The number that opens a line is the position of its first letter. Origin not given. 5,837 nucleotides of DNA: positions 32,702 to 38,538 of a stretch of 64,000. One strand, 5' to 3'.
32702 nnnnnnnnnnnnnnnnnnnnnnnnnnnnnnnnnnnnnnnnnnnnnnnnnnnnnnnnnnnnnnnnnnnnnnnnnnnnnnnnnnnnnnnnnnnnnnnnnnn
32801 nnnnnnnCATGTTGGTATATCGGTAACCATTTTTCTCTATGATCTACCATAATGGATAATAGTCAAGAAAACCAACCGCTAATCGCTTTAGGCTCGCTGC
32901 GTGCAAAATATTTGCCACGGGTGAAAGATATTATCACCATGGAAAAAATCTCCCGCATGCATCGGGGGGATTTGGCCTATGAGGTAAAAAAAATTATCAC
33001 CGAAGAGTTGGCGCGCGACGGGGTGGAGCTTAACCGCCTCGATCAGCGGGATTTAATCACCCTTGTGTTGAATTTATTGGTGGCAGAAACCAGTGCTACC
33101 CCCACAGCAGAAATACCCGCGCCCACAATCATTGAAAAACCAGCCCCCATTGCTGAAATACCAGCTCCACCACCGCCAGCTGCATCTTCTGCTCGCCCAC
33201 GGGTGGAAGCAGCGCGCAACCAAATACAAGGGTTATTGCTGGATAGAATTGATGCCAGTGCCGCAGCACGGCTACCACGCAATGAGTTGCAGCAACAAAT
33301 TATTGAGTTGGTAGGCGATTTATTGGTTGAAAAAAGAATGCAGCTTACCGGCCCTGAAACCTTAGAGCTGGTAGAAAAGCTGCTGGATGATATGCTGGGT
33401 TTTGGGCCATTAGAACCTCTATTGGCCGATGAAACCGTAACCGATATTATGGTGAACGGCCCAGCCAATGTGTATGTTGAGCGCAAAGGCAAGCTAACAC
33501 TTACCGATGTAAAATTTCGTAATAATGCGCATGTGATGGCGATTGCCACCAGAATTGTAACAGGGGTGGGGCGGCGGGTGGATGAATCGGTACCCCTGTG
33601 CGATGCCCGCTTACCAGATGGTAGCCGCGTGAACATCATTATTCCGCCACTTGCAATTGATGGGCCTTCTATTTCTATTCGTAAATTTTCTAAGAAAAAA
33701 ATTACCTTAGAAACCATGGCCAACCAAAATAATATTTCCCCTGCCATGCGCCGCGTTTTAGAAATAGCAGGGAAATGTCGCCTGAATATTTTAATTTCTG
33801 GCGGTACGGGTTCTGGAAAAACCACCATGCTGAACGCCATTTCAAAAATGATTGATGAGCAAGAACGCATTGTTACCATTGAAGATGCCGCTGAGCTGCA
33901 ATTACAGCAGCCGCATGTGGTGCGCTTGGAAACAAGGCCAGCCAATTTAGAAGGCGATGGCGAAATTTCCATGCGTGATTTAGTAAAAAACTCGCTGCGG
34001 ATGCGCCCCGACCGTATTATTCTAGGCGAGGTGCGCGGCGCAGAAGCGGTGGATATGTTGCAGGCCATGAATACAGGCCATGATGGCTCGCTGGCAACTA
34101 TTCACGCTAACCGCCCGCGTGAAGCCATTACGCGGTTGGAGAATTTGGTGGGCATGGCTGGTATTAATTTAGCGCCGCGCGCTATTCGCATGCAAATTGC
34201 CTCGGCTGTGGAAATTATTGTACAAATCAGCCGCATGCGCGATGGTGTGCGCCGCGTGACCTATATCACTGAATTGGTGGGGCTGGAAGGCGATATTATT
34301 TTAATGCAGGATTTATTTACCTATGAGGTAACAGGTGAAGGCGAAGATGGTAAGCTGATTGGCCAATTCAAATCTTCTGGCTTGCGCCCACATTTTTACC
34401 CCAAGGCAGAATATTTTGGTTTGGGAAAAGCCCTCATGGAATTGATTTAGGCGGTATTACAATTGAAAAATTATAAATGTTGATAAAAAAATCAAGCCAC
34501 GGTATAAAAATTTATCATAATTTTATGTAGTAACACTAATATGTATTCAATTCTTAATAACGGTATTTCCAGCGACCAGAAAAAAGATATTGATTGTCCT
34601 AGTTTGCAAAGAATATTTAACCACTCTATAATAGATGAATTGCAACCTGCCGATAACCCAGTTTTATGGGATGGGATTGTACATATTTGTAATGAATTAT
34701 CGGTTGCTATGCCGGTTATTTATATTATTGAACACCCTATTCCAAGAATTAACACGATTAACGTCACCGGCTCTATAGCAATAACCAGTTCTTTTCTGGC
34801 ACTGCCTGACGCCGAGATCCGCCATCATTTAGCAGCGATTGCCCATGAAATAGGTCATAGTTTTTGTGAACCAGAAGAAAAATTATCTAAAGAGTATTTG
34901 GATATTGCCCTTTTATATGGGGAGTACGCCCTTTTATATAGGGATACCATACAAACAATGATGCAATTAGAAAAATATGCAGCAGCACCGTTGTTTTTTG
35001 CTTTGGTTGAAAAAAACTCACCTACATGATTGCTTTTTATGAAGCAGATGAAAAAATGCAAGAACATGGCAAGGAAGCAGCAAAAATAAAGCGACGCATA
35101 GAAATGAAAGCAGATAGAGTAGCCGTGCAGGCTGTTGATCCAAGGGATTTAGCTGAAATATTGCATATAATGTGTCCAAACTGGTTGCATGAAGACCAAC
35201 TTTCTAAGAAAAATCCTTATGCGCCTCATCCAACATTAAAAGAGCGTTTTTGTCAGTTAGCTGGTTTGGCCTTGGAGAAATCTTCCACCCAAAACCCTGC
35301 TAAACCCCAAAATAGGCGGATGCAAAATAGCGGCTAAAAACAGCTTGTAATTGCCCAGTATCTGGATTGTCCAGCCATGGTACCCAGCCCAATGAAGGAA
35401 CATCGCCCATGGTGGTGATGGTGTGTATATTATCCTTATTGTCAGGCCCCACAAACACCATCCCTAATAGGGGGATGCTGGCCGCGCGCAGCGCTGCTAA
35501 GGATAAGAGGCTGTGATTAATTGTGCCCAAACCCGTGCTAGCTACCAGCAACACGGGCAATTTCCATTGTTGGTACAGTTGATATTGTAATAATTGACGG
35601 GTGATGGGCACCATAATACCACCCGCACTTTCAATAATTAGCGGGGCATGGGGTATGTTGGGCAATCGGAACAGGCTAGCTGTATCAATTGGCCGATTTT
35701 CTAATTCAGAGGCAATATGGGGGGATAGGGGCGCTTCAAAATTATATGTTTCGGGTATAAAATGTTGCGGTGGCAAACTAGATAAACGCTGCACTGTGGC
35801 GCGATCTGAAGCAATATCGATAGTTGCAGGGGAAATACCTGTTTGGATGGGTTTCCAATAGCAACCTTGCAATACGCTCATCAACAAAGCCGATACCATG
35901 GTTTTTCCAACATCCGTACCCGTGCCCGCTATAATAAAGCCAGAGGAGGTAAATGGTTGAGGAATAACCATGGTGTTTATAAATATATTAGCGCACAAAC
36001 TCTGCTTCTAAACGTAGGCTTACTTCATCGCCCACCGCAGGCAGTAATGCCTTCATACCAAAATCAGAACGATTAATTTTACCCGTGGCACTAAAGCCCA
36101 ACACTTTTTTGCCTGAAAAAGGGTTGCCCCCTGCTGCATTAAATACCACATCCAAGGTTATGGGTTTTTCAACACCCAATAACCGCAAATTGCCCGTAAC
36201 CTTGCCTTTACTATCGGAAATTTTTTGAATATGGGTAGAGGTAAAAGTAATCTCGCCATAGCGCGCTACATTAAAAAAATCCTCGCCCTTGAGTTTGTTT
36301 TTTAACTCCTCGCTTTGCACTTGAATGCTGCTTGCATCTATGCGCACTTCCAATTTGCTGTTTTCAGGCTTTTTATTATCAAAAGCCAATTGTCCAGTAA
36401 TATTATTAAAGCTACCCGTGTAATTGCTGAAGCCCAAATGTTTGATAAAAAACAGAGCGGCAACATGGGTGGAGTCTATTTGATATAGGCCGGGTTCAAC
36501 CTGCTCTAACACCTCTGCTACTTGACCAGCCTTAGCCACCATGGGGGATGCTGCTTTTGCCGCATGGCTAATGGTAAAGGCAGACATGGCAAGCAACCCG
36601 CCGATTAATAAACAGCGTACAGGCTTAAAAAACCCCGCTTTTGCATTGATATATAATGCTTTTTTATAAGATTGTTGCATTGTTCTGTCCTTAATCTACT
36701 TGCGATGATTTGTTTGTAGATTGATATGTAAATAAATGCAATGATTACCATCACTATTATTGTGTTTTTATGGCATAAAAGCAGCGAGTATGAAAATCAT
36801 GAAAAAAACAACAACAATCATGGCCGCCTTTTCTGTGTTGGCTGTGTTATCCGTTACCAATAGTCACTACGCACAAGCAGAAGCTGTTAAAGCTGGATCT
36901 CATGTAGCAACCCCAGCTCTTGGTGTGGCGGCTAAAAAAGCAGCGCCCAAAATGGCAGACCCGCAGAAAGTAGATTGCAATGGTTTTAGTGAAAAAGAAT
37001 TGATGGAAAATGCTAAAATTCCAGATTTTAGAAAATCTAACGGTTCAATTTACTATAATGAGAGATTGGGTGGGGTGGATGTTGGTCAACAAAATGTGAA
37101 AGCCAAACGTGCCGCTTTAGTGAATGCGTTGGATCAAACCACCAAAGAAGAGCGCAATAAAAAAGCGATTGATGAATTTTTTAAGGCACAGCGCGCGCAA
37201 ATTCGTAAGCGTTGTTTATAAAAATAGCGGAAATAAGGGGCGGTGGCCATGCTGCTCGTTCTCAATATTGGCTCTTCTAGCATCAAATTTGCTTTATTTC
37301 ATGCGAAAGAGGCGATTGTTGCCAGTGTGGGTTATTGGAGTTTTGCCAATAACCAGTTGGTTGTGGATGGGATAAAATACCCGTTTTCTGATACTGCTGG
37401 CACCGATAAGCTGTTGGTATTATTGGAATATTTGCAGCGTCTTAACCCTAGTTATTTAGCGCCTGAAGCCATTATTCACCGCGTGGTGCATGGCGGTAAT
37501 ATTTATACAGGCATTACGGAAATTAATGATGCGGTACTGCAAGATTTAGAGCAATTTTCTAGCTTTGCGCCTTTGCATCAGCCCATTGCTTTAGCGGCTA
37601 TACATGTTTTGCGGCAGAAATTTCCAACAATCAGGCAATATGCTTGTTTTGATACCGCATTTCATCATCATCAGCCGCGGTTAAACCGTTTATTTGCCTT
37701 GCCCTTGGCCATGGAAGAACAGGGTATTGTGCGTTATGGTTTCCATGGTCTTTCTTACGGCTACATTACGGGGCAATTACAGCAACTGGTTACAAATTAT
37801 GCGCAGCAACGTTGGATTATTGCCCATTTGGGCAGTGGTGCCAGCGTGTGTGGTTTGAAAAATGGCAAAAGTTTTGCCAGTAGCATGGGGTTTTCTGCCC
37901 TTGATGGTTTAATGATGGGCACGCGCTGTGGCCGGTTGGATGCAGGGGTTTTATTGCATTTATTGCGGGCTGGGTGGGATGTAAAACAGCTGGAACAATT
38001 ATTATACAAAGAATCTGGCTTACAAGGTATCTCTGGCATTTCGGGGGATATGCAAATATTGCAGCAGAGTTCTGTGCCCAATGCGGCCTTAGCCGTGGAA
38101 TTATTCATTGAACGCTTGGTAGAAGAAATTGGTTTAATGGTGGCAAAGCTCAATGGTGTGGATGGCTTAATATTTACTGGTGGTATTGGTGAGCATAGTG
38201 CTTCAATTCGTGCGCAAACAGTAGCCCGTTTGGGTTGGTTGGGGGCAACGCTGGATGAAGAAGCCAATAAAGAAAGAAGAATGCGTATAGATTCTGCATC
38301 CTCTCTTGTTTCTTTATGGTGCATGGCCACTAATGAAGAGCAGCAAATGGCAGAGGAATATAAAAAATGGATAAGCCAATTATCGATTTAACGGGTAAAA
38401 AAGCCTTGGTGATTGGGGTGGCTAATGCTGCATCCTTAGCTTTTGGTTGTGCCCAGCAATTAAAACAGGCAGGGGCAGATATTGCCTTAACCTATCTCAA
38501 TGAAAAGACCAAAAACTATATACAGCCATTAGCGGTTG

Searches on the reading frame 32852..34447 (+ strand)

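Call 27: search_protein_families(library=pfam, proteins=[window:32852-34447:+], max_evalue=0.00001)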
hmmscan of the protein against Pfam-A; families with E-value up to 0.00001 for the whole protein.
window:32852-34447:+ (532 aa): 1 family
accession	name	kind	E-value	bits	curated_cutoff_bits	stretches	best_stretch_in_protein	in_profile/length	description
PF00437.27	T2SSE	-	8.7e-67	225.8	24.9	1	183-459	4-277/370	Type II/IV secretion system protein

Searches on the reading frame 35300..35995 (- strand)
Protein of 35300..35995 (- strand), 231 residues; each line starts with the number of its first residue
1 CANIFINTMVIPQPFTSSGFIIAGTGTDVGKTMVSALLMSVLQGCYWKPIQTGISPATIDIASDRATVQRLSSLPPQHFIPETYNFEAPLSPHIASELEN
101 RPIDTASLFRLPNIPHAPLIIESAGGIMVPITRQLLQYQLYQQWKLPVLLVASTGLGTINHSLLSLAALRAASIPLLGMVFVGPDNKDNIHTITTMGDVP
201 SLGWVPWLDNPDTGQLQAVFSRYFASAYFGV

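Call 27: search_protein_families(library=pfam, proteins=[window:35300-35995:-], max_evalue=0.00001)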
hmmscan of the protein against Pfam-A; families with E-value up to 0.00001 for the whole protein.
window:35300-35995:- (231 aa): 1 family
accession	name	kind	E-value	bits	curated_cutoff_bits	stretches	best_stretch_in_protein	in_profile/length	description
PF13500.12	AAA_26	-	3.5e-52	177.6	27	1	19-209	2-192/198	AAA domain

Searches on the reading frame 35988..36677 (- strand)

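Call 27: search_protein_families(library=pfam, proteins=[window:35988-36677:-], max_evalue=0.00001)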
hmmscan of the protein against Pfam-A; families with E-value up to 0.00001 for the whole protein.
window:35988-36677:- (229 aa): 1 family
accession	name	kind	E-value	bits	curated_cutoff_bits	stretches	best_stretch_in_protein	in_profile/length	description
PF04264.18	YceI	-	7.5e-44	150.2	23.7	1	65-227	1-150/150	YceI-like domain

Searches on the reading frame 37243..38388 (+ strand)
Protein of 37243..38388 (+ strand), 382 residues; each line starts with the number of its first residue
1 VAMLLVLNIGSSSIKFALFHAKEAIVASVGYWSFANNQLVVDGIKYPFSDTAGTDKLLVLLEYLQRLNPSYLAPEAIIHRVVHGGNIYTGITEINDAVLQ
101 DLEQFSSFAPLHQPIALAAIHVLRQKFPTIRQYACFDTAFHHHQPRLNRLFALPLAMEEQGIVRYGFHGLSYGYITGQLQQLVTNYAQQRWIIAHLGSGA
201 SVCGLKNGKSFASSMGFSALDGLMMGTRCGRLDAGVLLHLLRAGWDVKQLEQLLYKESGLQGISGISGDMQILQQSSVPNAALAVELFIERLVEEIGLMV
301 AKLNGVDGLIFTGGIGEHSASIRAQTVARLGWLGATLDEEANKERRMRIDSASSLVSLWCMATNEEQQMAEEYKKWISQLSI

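Call 18: search_protein_families(library=ncbifam, proteins=[window:37243-38388:+], max_evalue=0.001)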
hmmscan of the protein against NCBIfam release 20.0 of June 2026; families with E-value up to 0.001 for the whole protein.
window:37243-38388:+ (382 aa): 8 families
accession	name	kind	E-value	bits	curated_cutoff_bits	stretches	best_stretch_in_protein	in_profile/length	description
NF005462.0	PRK07058.1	equivalog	1.6e-114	383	486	1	3-375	5-388/396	acetate/propionate family kinase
TIGR00016.1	ackA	subfamily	6.8e-92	308.3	293.4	1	3-377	5-404/405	acetate/propionate family kinase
NF009045.0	PRK12379.1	equivalog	1.1e-80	271.4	580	1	2-370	5-386/402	propionate kinase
NF009063.0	PRK12397.1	equivalog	2.4e-79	266.9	659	1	4-372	5-388/404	acetate/propionate family kinase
NF009099.0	PRK12440.1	equivalog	6.6e-71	239.4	693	1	3-367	5-387/397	acetate/propionate family kinase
NF005520.0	PRK07157.1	equivalog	7.2e-70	236.1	561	1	3-375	4-396/400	acetate kinase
NF002834.0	PRK03011.1-5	subfamily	4.2e-20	72.1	222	1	168-334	155-324/357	butyrate kinase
TIGR02707.1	butyr_kinase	equivalog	8.8e-11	41.4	289.1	1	180-333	165-320/351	butyrate kinase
